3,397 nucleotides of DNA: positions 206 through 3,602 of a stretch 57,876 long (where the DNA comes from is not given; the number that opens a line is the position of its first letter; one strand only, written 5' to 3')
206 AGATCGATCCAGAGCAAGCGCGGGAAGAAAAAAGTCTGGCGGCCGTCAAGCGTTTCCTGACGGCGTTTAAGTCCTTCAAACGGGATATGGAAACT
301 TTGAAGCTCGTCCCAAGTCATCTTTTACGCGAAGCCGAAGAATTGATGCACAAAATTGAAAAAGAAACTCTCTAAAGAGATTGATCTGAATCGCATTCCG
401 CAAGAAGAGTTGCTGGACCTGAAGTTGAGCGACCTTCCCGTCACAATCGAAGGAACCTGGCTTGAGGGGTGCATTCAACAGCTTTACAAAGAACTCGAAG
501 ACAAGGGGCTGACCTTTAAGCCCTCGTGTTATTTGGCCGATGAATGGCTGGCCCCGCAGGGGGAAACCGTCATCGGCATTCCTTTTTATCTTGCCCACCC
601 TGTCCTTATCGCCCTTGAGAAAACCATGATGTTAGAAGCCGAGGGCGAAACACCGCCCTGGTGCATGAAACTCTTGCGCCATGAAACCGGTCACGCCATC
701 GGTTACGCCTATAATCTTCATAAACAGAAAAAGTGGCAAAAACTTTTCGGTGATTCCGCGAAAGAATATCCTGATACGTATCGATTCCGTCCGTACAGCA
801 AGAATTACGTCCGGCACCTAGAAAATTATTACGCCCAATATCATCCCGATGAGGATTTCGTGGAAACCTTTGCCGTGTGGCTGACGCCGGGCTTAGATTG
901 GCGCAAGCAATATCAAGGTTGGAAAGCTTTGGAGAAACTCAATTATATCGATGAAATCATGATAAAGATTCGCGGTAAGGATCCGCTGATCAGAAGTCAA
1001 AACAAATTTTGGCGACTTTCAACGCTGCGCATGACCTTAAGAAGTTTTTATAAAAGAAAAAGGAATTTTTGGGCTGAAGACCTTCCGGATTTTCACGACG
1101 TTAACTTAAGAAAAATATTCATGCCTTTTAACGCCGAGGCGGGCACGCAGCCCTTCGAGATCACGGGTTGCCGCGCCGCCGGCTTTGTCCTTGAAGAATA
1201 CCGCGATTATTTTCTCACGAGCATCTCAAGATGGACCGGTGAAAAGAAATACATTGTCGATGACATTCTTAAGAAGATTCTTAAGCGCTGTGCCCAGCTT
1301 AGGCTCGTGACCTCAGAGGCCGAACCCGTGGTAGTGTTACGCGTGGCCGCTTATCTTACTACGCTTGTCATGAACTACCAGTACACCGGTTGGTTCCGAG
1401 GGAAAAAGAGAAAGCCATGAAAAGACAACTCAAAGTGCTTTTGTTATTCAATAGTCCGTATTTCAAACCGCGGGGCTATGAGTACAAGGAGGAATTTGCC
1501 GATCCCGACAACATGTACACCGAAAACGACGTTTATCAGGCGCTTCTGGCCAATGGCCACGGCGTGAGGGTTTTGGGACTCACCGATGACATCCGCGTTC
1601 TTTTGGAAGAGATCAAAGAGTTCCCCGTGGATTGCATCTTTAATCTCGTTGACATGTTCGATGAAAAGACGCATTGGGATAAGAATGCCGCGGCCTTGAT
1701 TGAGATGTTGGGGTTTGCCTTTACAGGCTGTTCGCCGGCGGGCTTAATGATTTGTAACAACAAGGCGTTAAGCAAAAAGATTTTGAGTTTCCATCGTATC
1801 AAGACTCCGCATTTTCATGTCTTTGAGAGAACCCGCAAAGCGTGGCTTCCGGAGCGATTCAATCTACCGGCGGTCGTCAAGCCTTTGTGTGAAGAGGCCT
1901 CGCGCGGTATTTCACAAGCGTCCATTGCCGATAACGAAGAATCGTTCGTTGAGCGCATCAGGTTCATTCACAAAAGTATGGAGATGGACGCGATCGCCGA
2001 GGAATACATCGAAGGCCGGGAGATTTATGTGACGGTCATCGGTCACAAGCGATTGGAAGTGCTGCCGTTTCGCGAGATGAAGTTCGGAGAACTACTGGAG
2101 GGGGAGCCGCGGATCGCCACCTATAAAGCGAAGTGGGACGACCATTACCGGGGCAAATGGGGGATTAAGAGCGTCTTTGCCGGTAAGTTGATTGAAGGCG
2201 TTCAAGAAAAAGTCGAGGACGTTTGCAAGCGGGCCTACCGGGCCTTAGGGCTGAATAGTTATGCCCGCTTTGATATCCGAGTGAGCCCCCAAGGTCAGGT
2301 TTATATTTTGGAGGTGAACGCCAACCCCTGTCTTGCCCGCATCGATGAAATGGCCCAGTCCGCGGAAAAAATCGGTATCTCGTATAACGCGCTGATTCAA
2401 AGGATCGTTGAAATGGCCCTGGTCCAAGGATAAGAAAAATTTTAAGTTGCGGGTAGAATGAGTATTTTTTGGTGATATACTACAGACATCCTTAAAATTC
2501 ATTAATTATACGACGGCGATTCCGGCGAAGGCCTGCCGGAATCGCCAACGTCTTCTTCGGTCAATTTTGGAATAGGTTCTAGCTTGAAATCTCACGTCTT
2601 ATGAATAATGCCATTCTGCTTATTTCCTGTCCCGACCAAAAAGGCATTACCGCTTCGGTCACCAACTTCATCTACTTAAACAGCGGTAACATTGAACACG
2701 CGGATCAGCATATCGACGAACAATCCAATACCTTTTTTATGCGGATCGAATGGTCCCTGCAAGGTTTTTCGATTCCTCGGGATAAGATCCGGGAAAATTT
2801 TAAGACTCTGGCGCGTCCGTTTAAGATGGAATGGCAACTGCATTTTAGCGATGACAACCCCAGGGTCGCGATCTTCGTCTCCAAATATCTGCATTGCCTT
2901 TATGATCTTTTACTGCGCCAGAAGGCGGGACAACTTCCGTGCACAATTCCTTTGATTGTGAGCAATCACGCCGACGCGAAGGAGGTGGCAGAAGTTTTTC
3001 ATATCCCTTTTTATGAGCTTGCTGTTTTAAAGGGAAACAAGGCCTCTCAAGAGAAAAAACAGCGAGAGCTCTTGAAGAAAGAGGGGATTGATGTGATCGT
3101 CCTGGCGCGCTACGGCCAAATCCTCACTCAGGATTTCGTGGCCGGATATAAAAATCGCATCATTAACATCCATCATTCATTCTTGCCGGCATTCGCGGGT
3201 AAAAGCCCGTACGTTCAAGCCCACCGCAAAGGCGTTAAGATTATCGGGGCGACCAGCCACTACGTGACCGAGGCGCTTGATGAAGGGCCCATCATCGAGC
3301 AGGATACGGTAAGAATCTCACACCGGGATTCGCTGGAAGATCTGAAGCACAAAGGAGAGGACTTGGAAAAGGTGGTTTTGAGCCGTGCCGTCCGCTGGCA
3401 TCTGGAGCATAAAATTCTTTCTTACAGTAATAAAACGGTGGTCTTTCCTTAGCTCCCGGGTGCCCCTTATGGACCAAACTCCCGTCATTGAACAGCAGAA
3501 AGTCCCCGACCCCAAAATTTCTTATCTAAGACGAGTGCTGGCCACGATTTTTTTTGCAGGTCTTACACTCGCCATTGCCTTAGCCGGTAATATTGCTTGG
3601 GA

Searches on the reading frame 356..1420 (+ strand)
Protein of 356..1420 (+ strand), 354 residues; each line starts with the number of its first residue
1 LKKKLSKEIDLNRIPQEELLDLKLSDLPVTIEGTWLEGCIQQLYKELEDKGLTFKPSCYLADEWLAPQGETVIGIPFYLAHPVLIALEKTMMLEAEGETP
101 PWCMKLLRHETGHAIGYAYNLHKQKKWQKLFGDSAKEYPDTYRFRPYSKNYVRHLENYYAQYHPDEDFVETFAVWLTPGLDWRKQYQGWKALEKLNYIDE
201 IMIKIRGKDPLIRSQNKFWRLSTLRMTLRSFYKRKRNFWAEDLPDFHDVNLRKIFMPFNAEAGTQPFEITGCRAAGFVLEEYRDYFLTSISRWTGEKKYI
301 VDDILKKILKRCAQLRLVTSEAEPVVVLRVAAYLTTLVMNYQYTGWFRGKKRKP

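Call 63: search_protein_families(library=pfam, proteins=[window:356-1420:+], max_evalue=0.00001)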
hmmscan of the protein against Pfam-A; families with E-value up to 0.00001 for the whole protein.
window:356-1420:+ (354 aa): 1 family
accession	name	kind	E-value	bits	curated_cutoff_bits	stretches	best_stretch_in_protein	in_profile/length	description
PF15887.11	Peptidase_Mx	-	3.8e-07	30.2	27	1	107-176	90-164/236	Putative zinc-binding metallo-peptidase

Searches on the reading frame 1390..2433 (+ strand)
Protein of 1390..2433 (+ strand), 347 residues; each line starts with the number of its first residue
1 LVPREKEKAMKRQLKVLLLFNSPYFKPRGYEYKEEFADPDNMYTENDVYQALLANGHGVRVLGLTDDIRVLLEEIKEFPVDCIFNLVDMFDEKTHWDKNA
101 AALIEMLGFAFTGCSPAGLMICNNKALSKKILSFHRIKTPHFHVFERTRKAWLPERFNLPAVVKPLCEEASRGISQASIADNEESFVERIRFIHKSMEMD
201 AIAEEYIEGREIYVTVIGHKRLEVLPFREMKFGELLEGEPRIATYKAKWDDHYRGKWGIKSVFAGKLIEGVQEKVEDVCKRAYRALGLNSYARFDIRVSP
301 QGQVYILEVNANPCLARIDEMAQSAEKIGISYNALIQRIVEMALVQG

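Call 63: search_protein_families(library=pfam, proteins=[window:1390-2433:+], max_evalue=0.00001)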
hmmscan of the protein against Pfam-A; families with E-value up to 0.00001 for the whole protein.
window:1390-2433:+ (347 aa): 3 families
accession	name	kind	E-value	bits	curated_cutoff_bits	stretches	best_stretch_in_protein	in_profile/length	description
PF07478.18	Dala_Dala_lig_C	-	1.7e-25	90.2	24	1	149-341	27-204/204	D-ala D-ala ligase C-terminus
PF02655.19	ATP-grasp_3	-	3.7e-09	37.3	23.2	1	122-311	1-155/160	ATP-grasp domain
PF13535.11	ATP-grasp_4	-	8.7e-07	29.1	27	0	158-214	2-68/160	ATP-grasp domain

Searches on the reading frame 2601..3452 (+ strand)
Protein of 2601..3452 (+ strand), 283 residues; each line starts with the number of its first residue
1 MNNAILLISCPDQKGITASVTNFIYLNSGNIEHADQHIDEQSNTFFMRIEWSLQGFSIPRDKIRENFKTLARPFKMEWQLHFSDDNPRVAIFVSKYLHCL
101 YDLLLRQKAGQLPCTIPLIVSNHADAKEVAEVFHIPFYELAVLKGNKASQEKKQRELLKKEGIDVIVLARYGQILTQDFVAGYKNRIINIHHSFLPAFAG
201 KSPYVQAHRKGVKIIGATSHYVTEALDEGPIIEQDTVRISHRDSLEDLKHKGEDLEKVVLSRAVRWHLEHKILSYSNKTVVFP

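Call 63: search_protein_families(library=pfam, proteins=[window:2601-3452:+], max_evalue=0.00001)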
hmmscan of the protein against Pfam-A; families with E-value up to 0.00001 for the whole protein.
window:2601-3452:+ (283 aa): 2 families
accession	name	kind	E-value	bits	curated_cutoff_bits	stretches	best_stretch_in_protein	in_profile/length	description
PF00551.24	Formyl_trans_N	-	1.4e-40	139.4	26.1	1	88-264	2-181/181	Formyl transferase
PF01842.31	ACT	-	1.9e-06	27.9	27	1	5-48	2-42/66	ACT domain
